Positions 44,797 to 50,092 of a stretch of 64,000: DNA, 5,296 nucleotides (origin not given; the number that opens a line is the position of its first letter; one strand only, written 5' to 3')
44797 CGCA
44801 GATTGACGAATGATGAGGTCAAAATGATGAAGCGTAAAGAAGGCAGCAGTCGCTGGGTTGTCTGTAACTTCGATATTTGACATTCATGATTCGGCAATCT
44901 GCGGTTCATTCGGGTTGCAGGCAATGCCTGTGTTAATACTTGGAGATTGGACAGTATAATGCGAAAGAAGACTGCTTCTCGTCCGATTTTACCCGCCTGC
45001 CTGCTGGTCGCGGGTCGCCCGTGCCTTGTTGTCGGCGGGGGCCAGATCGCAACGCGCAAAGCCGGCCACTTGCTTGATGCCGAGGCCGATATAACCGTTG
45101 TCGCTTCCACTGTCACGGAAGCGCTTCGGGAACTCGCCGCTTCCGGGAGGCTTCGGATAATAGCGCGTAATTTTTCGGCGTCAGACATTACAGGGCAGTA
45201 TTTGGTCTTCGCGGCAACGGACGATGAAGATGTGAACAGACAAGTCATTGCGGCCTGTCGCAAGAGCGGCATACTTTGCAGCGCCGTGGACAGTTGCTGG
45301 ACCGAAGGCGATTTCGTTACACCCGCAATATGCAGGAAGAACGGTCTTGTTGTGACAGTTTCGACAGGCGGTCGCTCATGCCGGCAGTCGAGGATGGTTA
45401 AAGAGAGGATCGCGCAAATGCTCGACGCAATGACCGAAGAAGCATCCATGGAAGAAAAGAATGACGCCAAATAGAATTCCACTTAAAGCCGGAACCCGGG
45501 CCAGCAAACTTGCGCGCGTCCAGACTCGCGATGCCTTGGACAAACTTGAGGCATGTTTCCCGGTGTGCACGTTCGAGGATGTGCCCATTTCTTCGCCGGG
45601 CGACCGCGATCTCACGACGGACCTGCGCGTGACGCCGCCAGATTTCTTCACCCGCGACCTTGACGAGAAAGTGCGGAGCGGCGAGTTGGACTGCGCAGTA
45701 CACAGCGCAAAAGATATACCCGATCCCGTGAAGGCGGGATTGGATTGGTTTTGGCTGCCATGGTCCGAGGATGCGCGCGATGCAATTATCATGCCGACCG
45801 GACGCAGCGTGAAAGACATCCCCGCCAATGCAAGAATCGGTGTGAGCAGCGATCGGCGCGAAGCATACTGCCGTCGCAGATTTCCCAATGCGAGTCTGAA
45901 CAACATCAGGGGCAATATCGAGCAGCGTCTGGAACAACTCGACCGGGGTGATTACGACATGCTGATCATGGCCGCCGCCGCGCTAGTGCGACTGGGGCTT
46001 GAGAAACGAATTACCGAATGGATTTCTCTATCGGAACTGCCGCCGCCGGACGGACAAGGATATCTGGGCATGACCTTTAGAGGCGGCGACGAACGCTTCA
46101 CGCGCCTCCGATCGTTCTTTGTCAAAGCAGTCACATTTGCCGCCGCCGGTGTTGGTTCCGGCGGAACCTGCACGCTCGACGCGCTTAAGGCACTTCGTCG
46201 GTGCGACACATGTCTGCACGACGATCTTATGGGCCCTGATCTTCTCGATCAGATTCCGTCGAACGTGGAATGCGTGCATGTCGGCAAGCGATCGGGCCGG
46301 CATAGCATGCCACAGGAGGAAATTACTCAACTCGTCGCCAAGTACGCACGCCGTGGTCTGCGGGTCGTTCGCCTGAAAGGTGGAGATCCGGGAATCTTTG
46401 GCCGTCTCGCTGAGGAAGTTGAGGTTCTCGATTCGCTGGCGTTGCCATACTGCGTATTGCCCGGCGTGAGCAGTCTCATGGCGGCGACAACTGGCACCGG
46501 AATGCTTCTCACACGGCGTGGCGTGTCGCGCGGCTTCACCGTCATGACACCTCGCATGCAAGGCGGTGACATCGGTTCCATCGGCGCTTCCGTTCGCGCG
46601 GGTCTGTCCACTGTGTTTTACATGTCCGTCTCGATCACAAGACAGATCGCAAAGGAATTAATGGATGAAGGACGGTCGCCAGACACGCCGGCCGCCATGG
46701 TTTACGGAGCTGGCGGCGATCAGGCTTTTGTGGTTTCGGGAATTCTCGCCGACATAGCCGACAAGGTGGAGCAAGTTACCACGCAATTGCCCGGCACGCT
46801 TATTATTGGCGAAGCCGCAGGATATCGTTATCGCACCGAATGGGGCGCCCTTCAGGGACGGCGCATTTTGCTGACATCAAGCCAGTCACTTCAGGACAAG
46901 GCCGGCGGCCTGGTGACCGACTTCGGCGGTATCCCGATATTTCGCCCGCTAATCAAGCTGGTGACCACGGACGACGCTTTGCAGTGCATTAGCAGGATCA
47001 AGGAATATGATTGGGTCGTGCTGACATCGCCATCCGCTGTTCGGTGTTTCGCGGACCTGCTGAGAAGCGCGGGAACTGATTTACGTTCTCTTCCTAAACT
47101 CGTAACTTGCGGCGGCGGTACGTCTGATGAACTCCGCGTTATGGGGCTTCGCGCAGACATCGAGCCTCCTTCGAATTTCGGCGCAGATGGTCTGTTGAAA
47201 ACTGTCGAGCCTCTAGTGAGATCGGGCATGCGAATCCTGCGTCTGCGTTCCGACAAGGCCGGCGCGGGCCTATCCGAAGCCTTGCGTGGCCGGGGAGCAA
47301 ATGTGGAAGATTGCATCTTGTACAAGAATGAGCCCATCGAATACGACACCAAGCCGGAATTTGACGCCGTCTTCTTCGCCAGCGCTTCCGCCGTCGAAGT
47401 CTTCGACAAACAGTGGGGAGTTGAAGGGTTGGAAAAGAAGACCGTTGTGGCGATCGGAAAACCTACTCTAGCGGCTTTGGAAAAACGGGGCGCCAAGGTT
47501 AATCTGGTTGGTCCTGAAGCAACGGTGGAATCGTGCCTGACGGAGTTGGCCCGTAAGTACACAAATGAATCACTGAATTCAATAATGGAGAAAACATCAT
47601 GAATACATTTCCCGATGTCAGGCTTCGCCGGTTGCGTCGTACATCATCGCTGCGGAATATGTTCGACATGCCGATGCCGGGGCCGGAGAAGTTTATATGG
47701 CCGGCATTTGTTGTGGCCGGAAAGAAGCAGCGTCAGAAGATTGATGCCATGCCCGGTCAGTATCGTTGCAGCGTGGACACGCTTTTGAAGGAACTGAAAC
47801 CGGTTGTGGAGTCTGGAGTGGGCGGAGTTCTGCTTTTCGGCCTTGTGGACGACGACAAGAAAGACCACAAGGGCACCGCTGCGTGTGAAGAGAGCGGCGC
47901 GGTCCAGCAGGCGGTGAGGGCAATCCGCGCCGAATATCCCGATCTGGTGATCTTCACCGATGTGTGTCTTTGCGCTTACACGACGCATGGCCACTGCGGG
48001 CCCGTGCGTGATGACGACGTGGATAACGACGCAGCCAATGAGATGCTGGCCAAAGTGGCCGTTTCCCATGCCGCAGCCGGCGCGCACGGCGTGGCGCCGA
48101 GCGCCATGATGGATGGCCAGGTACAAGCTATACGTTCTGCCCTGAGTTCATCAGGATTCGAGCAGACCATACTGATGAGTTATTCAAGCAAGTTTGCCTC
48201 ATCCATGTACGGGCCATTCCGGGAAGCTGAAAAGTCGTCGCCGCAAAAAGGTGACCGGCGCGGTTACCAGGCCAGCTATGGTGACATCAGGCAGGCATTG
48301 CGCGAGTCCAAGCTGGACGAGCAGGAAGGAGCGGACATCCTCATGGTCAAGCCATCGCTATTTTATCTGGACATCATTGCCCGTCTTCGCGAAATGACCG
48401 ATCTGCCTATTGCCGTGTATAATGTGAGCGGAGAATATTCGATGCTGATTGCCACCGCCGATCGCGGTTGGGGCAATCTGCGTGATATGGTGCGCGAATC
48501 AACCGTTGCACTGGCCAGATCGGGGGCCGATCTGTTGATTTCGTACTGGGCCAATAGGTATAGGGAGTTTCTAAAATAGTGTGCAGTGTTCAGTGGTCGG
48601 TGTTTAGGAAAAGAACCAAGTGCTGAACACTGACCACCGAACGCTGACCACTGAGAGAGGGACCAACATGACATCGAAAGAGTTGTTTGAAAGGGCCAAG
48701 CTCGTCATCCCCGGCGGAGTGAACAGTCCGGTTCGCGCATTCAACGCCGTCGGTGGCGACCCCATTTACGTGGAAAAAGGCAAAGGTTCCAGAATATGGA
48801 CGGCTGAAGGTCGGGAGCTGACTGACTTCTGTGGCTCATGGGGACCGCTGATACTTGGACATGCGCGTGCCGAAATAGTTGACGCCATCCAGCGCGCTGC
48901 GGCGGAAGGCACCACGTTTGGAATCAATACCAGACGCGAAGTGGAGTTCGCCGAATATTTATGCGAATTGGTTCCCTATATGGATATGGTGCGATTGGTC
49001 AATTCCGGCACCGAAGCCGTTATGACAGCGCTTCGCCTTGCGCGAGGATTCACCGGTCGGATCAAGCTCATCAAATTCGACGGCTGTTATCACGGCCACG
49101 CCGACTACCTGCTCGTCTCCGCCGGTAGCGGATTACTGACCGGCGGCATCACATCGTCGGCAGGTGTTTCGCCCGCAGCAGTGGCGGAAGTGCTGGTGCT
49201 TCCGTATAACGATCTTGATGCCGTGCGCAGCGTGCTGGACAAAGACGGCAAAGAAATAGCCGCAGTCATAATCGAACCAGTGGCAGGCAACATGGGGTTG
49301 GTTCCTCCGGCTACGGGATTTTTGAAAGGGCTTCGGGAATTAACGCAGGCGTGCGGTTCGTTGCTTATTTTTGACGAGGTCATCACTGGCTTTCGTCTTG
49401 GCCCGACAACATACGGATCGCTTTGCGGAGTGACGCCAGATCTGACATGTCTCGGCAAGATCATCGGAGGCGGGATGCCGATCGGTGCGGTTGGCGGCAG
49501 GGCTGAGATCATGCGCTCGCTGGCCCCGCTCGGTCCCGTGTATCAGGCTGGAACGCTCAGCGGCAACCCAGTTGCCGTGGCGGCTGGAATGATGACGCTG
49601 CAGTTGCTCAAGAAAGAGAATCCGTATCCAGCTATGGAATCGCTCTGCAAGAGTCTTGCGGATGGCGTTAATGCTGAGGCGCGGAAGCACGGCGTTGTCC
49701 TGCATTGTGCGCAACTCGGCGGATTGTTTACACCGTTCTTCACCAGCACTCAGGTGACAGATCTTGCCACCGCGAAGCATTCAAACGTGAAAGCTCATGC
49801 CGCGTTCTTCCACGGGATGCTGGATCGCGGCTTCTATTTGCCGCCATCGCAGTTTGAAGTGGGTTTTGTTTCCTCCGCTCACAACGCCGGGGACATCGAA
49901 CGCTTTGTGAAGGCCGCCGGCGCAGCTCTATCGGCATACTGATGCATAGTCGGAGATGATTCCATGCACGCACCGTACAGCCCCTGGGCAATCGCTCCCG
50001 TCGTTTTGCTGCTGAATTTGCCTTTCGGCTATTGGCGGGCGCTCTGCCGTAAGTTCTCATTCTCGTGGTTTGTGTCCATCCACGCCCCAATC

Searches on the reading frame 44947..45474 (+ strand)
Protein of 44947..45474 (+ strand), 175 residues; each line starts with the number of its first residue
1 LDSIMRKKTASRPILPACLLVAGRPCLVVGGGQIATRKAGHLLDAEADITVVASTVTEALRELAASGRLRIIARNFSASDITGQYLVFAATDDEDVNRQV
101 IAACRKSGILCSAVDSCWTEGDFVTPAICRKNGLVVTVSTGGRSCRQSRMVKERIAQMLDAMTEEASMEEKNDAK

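Call 33: search_protein_families(library=pfam, proteins=[window:44947-45474:+], max_evalue=0.001)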
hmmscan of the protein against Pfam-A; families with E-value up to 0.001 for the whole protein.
window:44947-45474:+ (175 aa): 2 families
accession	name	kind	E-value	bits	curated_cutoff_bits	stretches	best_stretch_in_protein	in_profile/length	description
PF13241.12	NAD_binding_7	-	1.1e-26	93.9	22.1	1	21-127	5-104/104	Putative NAD(P)-binding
PF14824.11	Sirohm_synth_M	-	8.2e-05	22.5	25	1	136-158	6-28/28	Sirohaem biosynthesis protein central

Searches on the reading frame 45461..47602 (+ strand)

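Call 33: search_protein_families(library=pfam, proteins=[window:45461-47602:+], max_evalue=0.001)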
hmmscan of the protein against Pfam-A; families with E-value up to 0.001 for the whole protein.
window:45461-47602:+ (713 aa): 3 families
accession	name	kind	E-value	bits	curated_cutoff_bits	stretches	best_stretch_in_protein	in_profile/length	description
PF01379.25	Porphobil_deam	-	3.8e-51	174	22.1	1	9-213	2-205/207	Porphobilinogen deaminase, dipyromethane cofactor binding domain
PF02602.20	HEM4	-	5.2e-41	140.7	27.5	1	485-693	7-230/231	Uroporphyrinogen-III synthase HemD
PF00590.25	TP_methylase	-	7.4e-32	111.4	27.8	1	224-432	2-211/212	Tetrapyrrole (Corrin/Porphyrin) Methylases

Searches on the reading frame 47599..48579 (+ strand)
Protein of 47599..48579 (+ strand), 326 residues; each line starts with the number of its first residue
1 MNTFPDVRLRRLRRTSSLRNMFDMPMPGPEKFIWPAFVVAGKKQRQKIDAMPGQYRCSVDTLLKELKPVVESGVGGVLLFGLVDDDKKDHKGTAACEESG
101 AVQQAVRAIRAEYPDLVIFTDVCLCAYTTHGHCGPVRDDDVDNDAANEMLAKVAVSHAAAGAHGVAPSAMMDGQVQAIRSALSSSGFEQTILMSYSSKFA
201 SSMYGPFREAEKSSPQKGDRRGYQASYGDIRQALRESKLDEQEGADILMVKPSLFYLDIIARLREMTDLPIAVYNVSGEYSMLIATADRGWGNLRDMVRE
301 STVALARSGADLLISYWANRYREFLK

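Call 94: search_protein_families(library=pfam, proteins=[window:47599-48579:+], max_evalue=0.00001)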
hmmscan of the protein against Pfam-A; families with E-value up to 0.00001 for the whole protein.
window:47599-48579:+ (326 aa): 1 family
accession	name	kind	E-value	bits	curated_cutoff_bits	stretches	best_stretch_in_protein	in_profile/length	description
PF00490.27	ALAD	-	2.9e-125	418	24.6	1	8-321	3-314/317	Delta-aminolevulinic acid dehydratase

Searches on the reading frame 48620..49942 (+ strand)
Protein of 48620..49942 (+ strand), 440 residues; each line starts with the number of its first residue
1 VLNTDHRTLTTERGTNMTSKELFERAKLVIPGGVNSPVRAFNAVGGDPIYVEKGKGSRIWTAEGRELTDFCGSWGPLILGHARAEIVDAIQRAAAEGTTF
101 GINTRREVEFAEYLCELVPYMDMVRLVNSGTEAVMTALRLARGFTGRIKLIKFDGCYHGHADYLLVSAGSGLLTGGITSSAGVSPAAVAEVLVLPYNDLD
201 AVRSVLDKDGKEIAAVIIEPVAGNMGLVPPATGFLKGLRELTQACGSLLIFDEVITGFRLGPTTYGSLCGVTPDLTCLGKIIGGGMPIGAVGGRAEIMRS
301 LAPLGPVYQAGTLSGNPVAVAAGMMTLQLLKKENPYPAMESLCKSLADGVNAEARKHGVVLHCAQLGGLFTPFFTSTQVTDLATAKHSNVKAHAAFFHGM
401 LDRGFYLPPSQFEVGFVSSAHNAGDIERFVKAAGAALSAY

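Call 94: search_protein_families(library=pfam, proteins=[window:48620-49942:+], max_evalue=0.00001)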
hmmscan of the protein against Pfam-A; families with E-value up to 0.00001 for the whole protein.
window:48620-49942:+ (440 aa): 1 family
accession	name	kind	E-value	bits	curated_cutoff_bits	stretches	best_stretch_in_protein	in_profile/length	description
PF00202.27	Aminotran_3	-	1.6e-70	238.3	30.5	1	46-372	6-348/403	Aminotransferase class-III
